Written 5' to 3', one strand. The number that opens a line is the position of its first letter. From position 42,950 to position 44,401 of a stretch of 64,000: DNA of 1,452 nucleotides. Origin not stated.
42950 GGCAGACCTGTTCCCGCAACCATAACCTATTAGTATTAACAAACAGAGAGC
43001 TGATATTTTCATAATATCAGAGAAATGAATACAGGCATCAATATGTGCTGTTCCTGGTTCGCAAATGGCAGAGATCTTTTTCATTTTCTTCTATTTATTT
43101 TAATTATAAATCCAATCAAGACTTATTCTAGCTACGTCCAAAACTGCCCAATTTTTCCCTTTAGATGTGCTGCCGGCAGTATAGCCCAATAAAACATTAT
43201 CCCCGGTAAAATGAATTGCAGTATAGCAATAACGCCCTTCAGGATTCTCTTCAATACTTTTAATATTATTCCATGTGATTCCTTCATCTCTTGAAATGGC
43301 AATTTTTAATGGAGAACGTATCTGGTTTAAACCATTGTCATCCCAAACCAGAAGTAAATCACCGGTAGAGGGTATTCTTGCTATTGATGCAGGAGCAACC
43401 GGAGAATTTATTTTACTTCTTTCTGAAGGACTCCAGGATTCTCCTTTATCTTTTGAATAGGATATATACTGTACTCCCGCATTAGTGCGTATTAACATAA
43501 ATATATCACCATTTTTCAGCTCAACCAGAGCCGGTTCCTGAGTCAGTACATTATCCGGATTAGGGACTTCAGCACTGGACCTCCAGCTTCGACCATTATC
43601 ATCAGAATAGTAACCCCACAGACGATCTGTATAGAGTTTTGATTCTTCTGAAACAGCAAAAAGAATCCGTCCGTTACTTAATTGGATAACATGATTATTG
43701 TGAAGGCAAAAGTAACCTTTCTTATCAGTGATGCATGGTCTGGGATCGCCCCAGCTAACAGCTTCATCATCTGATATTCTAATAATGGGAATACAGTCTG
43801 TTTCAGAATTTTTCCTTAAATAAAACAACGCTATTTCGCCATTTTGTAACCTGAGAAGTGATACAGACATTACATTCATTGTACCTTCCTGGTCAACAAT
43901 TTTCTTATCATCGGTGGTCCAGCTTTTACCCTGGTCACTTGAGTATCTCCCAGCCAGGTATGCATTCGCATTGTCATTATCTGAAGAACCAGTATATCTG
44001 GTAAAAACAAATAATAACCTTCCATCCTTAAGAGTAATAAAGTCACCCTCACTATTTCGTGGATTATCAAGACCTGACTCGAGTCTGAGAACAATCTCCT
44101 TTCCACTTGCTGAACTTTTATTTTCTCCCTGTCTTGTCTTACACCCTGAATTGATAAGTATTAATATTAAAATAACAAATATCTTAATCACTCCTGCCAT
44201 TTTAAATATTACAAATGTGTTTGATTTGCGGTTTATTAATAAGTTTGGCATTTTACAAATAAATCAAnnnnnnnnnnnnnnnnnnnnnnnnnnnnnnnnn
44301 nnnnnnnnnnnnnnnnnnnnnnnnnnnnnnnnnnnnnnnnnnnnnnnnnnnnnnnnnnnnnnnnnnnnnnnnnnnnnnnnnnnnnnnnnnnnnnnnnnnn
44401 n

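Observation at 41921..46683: Four tandem family A paralogs after SusD are ancient, selectively maintained duplicates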

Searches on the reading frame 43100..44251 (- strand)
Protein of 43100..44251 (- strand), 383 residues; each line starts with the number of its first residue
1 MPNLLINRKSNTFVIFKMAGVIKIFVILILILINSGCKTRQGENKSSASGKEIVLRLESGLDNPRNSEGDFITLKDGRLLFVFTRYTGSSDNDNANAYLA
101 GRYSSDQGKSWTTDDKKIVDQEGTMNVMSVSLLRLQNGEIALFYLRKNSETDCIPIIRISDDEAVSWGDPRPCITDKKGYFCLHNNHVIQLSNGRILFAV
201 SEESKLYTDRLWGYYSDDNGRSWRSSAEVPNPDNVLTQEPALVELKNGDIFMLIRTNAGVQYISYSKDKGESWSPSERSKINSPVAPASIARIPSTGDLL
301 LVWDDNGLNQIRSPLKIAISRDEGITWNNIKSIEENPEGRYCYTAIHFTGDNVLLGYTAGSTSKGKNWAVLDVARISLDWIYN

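Call 3: search_protein_families(library=pfam, proteins=[window:43100-44251:-], max_evalue=0.01)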
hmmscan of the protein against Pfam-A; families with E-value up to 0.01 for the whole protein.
window:43100-44251:- (383 aa): 8 families
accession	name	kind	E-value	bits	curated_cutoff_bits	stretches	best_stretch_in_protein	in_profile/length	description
PF13088.12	BNR_2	-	5.2e-31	108.5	31.4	1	88-351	9-272/277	BNR repeat-like domain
PF13859.12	BNR_3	-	2.6e-10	40.7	27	1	81-274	13-211/308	BNR repeat-like domain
PF02012.26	BNR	-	2.5e-07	30.1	27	0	214-224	1-11/12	BNR/Asp-box repeat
PF24316.1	Tli3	-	7.7e-07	29.9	27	0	63-119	47-109/129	T6SS Tli3 immunity protein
PF15902.12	Sortilin-Vps10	-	8.3e-07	28.6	33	1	159-278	5-114/446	Sortilin, neurotensin receptor 3,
PF21471.3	Reelin_subrepeat-B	-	1.3e-05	25.4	27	0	64-134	24-95/127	Reelin subrepeat B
PF05452.16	Clavanin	-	0.00017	22.2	21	0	75-112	40-75/80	Clavanin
PF03174.19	CHB_HEX_C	-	0.00022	21.5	23.6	0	263-278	37-52/76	Chitobiase/beta-hexosaminidase C-terminal domain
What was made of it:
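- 43100..44200 (-): T2: sialidase-fold lipoprotein, the rarest and most divergent type (the ORF extends to 44251; called product P0121 is 366 aa). BNR_2 E 5e-31 (call 3).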

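Call 4: search_protein_families(library=ncbifam, proteins=[window:43100-44251:-], max_evalue=0.01)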
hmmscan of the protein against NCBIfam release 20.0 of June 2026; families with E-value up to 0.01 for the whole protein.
window:43100-44251:- (383 aa): 1 family
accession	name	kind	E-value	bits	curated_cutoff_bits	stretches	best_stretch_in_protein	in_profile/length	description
NF045728.1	glycosyl_F510_1955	equivalog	0.00011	21.6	175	1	216-332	77-175/246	F510_1955 family glycosylhydrolase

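Call 38: find_homologous_proteins(query=window:43100-44251:-, max_evalue=1e-60)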
Query window:43100-44251:- (383 aa): 4646 proteins with E <= 1e-60 among 8000 candidates; the best 120 are listed.
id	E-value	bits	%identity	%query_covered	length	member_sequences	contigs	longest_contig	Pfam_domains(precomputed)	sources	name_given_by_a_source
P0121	2.4e-245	832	100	96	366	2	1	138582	PF13859.13,PF25852.1,PF24316.2,PF21471.4,PF02012.27,PF15902.13,PF13088.13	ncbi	-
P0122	1.5e-192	658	76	96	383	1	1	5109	PF13859.13,PF24316.2,PF02012.27,PF15902.13,PF13088.13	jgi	jgi:sialidase-1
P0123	1.7e-183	628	71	96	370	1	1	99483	PF13859.13,PF24316.2,PF15902.13,PF13088.13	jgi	jgi:sialidase-1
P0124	1.3e-179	615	70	96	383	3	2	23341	PF13859.13,PF25852.1,PF24316.2,PF02012.27,PF15902.13,PF13088.13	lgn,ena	-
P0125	4.3e-178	610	69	95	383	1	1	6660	PF13859.13,PF24316.2,PF15902.13,PF13088.13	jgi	jgi:sialidase-1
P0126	1.2e-172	592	69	95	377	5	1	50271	PF13859.13,PF15902.13,PF13088.13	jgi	-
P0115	2.2e-153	529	66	94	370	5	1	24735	PF13859.13,PF24316.2,PF02012.27,PF15902.13,PF13088.13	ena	-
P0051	7.2e-153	527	61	98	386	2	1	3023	PF13859.13,PF24316.2,PF15892.12,PF15902.13,PF03174.20,PF13088.13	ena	-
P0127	6.8e-152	524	61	100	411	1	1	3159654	PF13859.13,PF24316.2,PF02012.27,PF15902.13,PF13088.13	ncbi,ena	-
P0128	7.7e-151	520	63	96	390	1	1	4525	PF13859.13,PF24316.2,PF02012.27,PF15902.13,PF03174.20,PF13088.13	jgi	jgi:sialidase-1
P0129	4.8e-150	518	63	94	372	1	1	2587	PF13859.13,PF24316.2,PF02012.27,PF15902.13,PF03174.20,PF13088.13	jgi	-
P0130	7.1e-150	517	60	100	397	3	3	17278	PF13859.13,PF05452.16,PF24316.2,PF02012.27,PF15902.13,PF03174.20,PF13088.13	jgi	jgi:Neuraminidase (sialidase)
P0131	1.4e-148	513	61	99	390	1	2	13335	PF13859.13,PF24316.2,PF02012.27,PF15902.13,PF13088.13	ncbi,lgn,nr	ncbi:MAG: glycoside hydrolase [Bacteroidales bacterium]|nr:glycoside hydrolase [Bacteroidales bacter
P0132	1.5e-148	513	62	94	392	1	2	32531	PF13859.13,PF24316.2,PF02012.27,PF15902.13,PF13088.13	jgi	jgi:Neuraminidase (sialidase)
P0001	7.7e-148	511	60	96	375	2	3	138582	PF13859.13,PF24316.2,PF02012.27,PF15902.13,PF03174.20,PF13088.13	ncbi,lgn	-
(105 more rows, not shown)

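Call 40: find_encoding_contigs(protein=P0123, flank=10000, max_places=2)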
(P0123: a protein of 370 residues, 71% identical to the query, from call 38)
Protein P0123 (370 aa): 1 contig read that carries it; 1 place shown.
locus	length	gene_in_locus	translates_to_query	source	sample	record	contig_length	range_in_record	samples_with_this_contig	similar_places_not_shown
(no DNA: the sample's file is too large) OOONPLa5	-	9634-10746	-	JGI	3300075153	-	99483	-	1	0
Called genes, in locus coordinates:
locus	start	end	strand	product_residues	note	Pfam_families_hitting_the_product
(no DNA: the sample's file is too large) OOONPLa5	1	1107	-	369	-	?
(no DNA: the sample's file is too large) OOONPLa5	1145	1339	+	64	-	-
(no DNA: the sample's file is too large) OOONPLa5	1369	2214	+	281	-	PF06439:3keto-disac_hyd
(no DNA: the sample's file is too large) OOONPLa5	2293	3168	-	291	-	PF00165:HTH_AraC (weak), PF12833:HTH_18, PF00165:HTH_AraC (weak)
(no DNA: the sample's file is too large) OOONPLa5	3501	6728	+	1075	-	PF13620:CarboxypepD_reg, PF13715:CarbopepD_reg_2, PF07715:Plug, PF00593:TonB_dep_Rec_b-barrel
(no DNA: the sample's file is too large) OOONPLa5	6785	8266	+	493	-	PF14322:SusD-like_3, PF12771:SusD-like_2 (weak), PF07980:SusD_RagB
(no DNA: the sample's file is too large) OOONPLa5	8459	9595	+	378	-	PF13859:BNR_3, PF24316:Tli3 (faint), PF15902:Sortilin-Vps10 (faint), PF13088:BNR_2, PF02012:BNR (faint)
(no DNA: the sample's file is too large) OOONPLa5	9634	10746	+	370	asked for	PF24316:Tli3 (faint), PF13859:BNR_3, PF13088:BNR_2, PF15902:Sortilin-Vps10 (faint)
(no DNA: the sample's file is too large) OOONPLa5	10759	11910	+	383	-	PF24316:Tli3 (faint), PF13859:BNR_3, PF13088:BNR_2, PF15902:Sortilin-Vps10 (faint), PF02012:BNR (faint), PF03174:CHB_HEX_C (faint)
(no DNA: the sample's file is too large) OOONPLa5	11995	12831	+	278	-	PF00657:Lipase_GDSL, PF13472:Lipase_GDSL_2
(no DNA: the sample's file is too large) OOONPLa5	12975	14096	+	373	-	PF02012:BNR (faint), PF24316:Tli3 (faint), PF13859:BNR_3, PF13088:BNR_2, PF15902:Sortilin-Vps10 (faint)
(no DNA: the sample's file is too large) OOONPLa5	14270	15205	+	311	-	PF04909:Amidohydro_2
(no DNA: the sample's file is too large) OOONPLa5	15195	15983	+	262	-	PF04909:Amidohydro_2 (weak)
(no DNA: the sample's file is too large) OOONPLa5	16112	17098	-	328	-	PF02423:OCD_Mu_crystall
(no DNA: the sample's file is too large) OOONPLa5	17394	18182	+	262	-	PF00106:adh_short, PF08659:KR, PF01370:Epimerase (weak), PF03435:Sacchrp_dh_NADP (faint), PF13561:adh_short_C2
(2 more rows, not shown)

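Call 41: find_encoding_contigs(protein=P0124, flank=10000, max_places=2)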
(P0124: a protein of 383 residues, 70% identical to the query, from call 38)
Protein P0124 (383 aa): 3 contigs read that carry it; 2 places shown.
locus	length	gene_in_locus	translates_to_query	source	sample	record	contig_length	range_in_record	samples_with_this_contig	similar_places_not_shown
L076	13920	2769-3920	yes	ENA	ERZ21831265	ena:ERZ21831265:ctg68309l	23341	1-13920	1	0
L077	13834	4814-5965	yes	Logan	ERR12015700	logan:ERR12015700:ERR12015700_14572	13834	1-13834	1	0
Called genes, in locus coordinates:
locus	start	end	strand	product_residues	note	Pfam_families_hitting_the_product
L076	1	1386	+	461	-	?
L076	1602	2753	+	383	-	PF13859:BNR_3 (faint), PF24316:Tli3 (faint), PF13088:BNR_2, PF02012:BNR (faint), PF15902:Sortilin-Vps10 (faint)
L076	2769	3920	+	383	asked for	PF13859:BNR_3, PF24316:Tli3 (faint), PF25852:DUF6242_C (faint), PF13088:BNR_2, PF15902:Sortilin-Vps10 (faint), PF02012:BNR (faint)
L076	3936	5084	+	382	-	PF24316:Tli3 (faint), PF15892:BNR_4 (faint), PF13859:BNR_3, PF15902:Sortilin-Vps10 (faint), PF13088:BNR_2, PF02012:BNR (faint)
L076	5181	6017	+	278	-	PF25182:NonGDSL (weak), PF00657:Lipase_GDSL, PF13472:Lipase_GDSL_2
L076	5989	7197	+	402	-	PF24996:NANM, PF24681:Kelch_KLHDC2_KLHL20_DRC7, PF13415:Beta-prop_FBX42, PF13964:Beta-prop_Calicin (faint), PF24681:Kelch_KLHDC2_KLHL20_DRC7, PF24996:NANM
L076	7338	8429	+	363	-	PF21783:YNCE, PF16819:DUF5074 (faint), PF10282:Lactonase (weak), PF23381:Beta-prop_IFT122_1st, PF25175:Beta-prop_WDR5 (weak), PF25174:Beta-prop_THOC3, PF24814:WD40_Prp19 (weak), PF02239:Cytochrom_D1 (weak), +9 more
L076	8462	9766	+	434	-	PF13088:BNR_2 (faint)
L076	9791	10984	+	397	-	PF15902:Sortilin-Vps10 (faint), PF13859:BNR_3 (weak), PF13088:BNR_2, PF02012:BNR (faint)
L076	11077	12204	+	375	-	PF21471:Reelin_subrepeat-B (faint), PF24316:Tli3 (faint), PF13859:BNR_3, PF15902:Sortilin-Vps10 (faint), PF02012:BNR (faint), PF13088:BNR_2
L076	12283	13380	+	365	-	PF24316:Tli3 (faint), PF13859:BNR_3, PF25852:DUF6242_C (faint), PF13088:BNR_2, PF02012:BNR (faint), PF15902:Sortilin-Vps10 (weak)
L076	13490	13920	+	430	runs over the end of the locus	PF07690:MFS_1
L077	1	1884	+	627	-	?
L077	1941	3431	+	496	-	PF14322:SusD-like_3, PF12771:SusD-like_2 (weak), PF07980:SusD_RagB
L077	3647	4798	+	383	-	PF13859:BNR_3 (faint), PF24316:Tli3 (faint), PF13088:BNR_2, PF02012:BNR (faint), PF15902:Sortilin-Vps10 (faint)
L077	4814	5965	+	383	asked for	PF13859:BNR_3, PF24316:Tli3 (faint), PF25852:DUF6242_C (faint), PF13088:BNR_2, PF15902:Sortilin-Vps10 (faint), PF02012:BNR (faint)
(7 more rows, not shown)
